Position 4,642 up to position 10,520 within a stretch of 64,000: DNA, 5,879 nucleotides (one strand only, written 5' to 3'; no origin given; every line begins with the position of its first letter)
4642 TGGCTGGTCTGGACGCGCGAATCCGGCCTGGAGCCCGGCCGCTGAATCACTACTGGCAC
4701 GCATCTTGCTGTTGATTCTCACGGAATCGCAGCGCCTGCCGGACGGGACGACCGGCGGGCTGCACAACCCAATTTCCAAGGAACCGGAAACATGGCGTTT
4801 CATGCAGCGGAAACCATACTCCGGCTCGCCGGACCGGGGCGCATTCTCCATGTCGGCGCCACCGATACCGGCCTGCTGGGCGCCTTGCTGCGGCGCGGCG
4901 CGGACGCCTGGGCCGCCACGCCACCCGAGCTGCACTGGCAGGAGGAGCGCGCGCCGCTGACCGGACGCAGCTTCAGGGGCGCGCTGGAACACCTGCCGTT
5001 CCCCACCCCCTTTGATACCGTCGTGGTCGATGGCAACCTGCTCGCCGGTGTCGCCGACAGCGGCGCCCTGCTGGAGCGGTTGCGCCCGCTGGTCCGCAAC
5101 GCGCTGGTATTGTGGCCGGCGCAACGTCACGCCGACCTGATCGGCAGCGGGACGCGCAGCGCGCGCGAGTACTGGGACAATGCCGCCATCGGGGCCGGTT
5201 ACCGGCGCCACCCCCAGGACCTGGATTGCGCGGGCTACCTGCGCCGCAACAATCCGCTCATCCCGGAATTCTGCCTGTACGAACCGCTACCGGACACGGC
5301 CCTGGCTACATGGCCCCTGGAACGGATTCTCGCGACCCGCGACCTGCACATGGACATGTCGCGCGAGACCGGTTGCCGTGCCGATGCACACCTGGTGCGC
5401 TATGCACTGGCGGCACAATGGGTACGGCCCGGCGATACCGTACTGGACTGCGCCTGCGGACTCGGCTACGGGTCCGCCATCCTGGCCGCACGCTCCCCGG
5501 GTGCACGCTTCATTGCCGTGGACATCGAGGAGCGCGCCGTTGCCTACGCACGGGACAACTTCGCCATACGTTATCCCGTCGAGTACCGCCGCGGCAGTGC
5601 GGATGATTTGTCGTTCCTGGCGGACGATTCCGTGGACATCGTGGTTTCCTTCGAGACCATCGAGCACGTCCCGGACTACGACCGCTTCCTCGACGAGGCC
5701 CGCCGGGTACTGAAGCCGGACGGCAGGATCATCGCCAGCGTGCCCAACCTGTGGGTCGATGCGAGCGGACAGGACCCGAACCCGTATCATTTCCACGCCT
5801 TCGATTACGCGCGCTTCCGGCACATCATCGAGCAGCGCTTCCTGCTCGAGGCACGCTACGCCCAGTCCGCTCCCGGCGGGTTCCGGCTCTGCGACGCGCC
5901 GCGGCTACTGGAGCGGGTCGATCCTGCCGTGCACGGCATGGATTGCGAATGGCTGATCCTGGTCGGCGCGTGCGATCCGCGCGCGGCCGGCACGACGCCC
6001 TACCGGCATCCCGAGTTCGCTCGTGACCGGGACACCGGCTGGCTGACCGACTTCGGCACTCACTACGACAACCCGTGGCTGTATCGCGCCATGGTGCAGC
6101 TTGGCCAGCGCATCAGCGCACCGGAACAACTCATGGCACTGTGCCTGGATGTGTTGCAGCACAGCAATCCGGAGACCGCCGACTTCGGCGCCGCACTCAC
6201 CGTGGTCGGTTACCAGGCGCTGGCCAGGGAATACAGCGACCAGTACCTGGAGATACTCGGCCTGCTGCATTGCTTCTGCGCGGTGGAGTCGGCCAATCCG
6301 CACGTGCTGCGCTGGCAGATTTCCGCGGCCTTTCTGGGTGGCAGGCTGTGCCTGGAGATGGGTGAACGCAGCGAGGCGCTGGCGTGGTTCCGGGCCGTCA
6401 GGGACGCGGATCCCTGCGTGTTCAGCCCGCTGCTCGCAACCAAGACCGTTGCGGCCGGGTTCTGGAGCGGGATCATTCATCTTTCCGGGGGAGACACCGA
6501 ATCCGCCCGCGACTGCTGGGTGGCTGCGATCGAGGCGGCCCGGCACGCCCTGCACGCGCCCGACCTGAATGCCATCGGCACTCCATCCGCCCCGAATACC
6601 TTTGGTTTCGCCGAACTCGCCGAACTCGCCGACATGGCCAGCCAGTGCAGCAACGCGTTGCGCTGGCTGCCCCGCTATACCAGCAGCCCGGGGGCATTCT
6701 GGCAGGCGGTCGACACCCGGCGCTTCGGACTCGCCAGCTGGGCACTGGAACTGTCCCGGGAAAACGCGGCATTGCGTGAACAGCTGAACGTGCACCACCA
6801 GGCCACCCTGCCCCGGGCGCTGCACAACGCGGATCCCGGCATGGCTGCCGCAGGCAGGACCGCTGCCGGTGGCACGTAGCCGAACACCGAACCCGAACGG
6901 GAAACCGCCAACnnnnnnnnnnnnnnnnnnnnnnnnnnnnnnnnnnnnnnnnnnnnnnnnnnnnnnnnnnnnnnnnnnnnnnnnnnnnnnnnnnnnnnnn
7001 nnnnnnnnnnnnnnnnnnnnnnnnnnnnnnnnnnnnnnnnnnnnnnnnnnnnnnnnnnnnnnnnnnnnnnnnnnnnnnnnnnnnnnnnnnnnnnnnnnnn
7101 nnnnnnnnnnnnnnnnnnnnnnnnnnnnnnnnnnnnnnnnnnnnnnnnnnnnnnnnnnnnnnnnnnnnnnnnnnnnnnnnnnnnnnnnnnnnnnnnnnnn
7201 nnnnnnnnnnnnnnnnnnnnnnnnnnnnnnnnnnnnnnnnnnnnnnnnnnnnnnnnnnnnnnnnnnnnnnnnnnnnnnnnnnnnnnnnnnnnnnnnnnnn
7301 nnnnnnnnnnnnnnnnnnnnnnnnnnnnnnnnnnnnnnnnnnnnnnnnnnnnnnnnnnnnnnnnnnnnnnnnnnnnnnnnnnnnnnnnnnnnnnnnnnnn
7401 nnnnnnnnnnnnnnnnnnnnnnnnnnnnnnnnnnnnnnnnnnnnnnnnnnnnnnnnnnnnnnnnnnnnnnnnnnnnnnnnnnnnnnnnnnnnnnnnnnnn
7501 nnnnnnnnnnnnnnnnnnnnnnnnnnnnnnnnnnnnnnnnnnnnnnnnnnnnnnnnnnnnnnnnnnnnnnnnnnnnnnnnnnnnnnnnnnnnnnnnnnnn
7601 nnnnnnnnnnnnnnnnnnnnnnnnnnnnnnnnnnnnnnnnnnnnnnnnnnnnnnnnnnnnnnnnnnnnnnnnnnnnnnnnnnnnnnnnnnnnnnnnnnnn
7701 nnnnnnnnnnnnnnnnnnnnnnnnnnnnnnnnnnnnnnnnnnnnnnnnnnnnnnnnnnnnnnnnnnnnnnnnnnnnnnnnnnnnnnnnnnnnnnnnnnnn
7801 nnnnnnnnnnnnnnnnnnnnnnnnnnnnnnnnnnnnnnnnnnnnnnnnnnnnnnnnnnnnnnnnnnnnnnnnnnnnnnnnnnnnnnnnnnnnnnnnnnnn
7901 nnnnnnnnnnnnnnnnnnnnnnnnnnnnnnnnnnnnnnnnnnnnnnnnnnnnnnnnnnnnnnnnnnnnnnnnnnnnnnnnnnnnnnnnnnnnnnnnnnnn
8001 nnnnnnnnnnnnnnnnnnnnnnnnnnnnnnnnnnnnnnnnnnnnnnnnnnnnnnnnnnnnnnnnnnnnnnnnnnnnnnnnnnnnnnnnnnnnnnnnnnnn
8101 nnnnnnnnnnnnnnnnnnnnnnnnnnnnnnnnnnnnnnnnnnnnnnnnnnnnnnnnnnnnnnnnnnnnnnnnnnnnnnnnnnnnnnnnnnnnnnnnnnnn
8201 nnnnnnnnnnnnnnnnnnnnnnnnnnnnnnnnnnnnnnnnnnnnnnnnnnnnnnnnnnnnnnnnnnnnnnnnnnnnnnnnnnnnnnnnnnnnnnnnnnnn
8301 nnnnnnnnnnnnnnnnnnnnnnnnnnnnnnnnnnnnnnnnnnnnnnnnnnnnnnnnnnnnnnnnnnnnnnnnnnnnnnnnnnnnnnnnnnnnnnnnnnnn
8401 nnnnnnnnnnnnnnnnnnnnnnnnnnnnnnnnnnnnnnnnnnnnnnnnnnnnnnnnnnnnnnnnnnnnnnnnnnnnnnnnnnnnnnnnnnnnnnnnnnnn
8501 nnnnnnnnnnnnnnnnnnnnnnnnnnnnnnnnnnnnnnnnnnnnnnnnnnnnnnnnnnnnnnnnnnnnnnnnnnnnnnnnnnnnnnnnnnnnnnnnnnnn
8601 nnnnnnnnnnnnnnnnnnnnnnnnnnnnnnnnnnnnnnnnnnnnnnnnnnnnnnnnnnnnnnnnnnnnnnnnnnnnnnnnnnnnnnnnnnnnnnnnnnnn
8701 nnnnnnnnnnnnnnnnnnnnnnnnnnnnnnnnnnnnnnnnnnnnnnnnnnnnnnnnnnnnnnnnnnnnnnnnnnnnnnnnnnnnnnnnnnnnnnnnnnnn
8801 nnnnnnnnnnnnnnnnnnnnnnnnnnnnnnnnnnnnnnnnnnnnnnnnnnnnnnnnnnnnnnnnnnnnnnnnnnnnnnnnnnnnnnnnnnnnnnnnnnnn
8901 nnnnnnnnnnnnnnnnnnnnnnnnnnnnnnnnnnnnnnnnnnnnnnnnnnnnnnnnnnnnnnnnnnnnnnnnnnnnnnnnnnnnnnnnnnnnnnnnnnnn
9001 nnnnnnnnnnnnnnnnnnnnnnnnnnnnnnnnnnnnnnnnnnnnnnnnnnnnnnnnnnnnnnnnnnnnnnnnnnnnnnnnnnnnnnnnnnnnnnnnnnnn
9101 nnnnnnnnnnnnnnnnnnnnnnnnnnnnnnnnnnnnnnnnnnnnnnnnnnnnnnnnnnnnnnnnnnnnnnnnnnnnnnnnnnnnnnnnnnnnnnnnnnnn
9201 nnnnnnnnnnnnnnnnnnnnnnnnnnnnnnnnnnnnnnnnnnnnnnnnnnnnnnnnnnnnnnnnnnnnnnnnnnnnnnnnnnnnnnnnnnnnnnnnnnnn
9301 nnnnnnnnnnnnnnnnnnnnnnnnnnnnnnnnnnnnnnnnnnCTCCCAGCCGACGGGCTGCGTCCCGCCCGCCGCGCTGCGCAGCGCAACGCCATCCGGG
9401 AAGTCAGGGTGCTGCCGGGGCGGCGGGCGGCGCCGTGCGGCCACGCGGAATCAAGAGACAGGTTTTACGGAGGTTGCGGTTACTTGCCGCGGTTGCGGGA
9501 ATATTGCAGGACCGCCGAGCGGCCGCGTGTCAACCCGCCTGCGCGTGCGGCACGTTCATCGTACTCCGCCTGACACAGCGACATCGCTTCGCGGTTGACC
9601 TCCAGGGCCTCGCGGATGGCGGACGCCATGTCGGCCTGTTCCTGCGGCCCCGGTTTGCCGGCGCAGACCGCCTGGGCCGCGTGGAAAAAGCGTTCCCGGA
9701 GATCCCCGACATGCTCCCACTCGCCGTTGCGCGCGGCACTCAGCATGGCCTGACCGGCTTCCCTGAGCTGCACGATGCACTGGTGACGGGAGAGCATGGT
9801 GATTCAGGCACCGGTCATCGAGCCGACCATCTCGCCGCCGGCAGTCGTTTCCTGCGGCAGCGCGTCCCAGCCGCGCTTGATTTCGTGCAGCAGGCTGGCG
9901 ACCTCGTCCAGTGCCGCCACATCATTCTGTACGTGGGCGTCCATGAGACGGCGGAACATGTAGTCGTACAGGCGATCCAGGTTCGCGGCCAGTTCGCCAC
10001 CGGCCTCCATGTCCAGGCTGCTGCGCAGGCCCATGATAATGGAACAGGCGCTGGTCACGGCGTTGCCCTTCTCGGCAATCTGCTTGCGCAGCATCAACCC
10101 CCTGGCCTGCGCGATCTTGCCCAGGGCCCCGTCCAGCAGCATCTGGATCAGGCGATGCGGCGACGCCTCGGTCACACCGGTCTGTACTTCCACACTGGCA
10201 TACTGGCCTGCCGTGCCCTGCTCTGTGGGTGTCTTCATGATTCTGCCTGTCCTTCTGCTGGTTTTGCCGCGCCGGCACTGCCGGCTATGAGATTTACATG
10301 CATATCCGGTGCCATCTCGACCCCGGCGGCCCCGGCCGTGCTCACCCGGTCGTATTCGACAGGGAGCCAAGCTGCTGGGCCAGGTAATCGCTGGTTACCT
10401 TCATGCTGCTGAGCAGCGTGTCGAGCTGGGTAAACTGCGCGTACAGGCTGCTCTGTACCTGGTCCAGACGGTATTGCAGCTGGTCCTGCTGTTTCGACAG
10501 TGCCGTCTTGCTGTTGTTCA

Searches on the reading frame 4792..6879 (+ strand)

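Call 23: search_protein_families(library=pfam, proteins=[window:4792-6879:+], max_evalue=0.000001)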
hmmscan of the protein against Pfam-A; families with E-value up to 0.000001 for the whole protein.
window:4792-6879:+ (695 aa): 8 families
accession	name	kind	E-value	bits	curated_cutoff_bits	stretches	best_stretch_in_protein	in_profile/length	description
PF08241.18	Methyltransf_11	-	1.6e-23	83.6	21.2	1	218-314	1-94/95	Methyltransferase domain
PF13649.12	Methyltransf_25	-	5.9e-21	75.4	27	1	217-311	1-97/97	Methyltransferase domain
PF13847.12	Methyltransf_31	-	8.6e-19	68.1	27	1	213-319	3-113/145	Methyltransferase domain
PF08242.18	Methyltransf_12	-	1.2e-14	55.3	30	1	218-313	1-98/98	Methyltransferase domain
PF13489.12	Methyltransf_23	-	3.8e-12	46.7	27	1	208-329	17-124/164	Methyltransferase domain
PF01209.24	Ubie_methyltran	-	9.8e-09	35.3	20.1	1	210-314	44-150/233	ubiE/COQ5 methyltransferase family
PF05175.20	MTS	-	3.1e-08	33.9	23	1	214-314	32-137/170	Methyltransferase small domain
PF02353.26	CMAS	-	7.3e-08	32.5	27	1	202-314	51-163/273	Mycolic acid cyclopropane synthetase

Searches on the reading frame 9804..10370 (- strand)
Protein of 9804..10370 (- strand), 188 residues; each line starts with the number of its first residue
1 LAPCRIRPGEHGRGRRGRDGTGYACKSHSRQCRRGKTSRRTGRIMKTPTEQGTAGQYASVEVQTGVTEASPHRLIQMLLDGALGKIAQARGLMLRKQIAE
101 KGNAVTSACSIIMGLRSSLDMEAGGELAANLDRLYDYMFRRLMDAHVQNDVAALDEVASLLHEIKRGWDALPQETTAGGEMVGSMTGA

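Call 23: search_protein_families(library=pfam, proteins=[window:9804-10370:-], max_evalue=0.000001)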
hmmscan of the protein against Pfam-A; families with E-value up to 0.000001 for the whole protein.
window:9804-10370:- (188 aa): 1 family
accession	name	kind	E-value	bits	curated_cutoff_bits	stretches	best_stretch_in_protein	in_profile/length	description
PF02561.19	FliS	-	6.4e-38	130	26.7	1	63-170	6-113/115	Flagellar protein FliS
